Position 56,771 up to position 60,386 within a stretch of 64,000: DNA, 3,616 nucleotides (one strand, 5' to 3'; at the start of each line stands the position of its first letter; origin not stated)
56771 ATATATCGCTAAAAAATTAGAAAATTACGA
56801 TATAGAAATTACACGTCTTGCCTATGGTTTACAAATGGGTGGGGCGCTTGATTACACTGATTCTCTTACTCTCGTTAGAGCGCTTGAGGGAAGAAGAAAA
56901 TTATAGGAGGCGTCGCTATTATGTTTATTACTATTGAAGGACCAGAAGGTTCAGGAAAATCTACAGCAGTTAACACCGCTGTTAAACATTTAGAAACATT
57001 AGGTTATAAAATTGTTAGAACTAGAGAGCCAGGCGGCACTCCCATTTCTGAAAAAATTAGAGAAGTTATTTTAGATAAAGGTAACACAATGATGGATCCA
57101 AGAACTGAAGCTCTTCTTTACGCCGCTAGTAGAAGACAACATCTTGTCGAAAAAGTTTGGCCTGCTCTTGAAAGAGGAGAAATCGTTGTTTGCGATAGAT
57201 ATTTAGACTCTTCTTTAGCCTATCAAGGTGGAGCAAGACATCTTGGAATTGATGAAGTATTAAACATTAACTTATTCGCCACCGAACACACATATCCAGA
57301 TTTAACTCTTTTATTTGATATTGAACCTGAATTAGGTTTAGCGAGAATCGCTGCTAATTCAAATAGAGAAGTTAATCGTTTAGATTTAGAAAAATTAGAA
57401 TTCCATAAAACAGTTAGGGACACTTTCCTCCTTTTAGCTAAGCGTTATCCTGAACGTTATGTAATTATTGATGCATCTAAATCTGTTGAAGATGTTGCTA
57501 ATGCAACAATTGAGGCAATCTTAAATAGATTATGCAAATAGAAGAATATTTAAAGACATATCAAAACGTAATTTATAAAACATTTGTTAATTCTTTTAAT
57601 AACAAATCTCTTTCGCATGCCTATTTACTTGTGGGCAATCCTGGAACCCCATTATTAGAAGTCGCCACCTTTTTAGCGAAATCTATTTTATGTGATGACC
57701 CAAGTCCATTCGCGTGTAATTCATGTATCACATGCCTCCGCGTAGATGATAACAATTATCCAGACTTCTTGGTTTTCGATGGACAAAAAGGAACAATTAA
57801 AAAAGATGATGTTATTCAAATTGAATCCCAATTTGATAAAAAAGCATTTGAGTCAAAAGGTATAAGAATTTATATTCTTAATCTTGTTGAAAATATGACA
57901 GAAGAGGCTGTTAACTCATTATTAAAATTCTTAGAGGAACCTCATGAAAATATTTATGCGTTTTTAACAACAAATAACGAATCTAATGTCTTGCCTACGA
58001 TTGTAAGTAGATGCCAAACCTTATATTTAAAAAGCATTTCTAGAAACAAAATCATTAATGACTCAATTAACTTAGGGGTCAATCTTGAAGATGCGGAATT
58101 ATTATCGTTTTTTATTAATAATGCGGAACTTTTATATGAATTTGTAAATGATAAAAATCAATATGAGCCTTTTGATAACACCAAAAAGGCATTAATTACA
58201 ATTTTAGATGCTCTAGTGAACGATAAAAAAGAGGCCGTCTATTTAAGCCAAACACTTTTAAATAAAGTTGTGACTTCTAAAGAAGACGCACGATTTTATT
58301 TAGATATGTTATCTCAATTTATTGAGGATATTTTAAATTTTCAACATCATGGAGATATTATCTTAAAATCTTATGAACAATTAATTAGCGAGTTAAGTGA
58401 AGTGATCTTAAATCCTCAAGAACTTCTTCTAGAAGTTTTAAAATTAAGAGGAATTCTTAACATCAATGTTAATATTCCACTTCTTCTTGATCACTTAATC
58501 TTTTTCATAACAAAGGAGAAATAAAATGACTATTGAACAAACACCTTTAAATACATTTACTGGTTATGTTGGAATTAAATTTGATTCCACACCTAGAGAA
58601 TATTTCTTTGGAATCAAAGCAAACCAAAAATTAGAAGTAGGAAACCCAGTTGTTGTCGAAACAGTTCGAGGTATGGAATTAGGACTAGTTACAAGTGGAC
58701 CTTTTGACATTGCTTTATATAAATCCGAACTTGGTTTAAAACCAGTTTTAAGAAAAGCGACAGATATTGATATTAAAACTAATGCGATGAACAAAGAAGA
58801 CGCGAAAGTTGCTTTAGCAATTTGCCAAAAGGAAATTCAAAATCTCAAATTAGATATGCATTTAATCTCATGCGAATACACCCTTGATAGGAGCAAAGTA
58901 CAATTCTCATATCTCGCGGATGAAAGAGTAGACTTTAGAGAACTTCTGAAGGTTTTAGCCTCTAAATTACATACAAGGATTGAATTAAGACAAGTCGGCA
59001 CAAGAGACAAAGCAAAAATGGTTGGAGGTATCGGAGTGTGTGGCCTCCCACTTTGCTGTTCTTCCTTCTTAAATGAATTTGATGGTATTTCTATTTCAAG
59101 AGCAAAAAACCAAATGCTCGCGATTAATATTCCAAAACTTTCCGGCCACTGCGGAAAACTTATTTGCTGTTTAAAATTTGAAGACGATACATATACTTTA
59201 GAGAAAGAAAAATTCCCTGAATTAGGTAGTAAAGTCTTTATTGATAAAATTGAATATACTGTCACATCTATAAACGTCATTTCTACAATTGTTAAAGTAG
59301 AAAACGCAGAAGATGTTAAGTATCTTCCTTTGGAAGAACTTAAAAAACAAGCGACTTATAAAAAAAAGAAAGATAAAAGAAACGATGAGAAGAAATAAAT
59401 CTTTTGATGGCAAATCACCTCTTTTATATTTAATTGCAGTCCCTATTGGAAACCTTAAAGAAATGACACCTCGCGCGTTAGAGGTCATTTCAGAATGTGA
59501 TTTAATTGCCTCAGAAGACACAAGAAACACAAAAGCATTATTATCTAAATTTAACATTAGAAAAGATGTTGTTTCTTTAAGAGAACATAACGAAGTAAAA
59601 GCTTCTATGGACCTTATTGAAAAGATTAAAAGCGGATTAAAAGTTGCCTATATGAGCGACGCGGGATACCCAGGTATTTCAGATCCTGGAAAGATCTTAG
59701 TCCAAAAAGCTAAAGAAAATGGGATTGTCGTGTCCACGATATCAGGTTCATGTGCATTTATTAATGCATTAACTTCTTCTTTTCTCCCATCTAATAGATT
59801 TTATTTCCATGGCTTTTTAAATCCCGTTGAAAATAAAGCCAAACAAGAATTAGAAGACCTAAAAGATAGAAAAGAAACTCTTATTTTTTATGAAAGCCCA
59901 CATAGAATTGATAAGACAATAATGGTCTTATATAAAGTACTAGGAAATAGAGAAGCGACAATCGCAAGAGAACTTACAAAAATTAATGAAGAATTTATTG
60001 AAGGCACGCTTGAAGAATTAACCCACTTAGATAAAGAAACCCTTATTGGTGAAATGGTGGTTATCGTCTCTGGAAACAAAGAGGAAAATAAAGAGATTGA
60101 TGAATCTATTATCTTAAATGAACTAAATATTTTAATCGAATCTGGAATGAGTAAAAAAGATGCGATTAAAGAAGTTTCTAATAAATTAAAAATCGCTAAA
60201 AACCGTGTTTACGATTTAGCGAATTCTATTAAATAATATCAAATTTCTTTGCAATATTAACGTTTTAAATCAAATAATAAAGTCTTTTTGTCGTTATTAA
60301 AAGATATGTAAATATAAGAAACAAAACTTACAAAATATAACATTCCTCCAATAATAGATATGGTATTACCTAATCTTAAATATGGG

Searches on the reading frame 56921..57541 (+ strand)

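Call 74: search_protein_families(library=pfam, proteins=[window:56921-57541:+], max_evalue=0.0001)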
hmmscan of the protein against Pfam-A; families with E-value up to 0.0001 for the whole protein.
window:56921-57541:+ (206 aa): 2 families
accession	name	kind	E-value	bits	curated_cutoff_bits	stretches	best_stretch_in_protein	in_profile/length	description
PF02223.23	Thymidylate_kin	-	5.3e-56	189.7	27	1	5-194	1-183/185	Thymidylate kinase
PF13521.12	AAA_28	-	1.1e-06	29.4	27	1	3-167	2-144/164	AAA domain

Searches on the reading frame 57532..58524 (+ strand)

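Call 74: search_protein_families(library=pfam, proteins=[window:57532-58524:+], max_evalue=0.0001)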
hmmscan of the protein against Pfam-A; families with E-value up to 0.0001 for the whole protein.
window:57532-58524:+ (330 aa): 1 family
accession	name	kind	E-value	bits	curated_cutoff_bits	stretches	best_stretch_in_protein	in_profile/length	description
PF13177.12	DNA_pol3_delta2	-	9.3e-49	165.9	27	1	11-169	2-160/161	DNA polymerase III, delta subunit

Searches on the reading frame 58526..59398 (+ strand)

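Call 74: search_protein_families(library=pfam, proteins=[window:58526-59398:+], max_evalue=0.0001)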
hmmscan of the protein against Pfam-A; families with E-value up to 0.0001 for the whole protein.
window:58526-59398:+ (290 aa): 1 family
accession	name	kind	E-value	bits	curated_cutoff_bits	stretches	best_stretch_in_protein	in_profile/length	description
PF04468.17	PSP1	-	8e-30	103.4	27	1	72-157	1-86/86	PSP1 C-terminal conserved region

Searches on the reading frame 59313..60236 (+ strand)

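Call 74: search_protein_families(library=pfam, proteins=[window:59313-60236:+], max_evalue=0.0001)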
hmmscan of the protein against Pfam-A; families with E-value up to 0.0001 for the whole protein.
window:59313-60236:+ (307 aa): 1 family
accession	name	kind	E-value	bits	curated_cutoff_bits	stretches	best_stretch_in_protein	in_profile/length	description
PF00590.25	TP_methylase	-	3e-30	106.2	27.8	1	38-236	2-211/212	Tetrapyrrole (Corrin/Porphyrin) Methylases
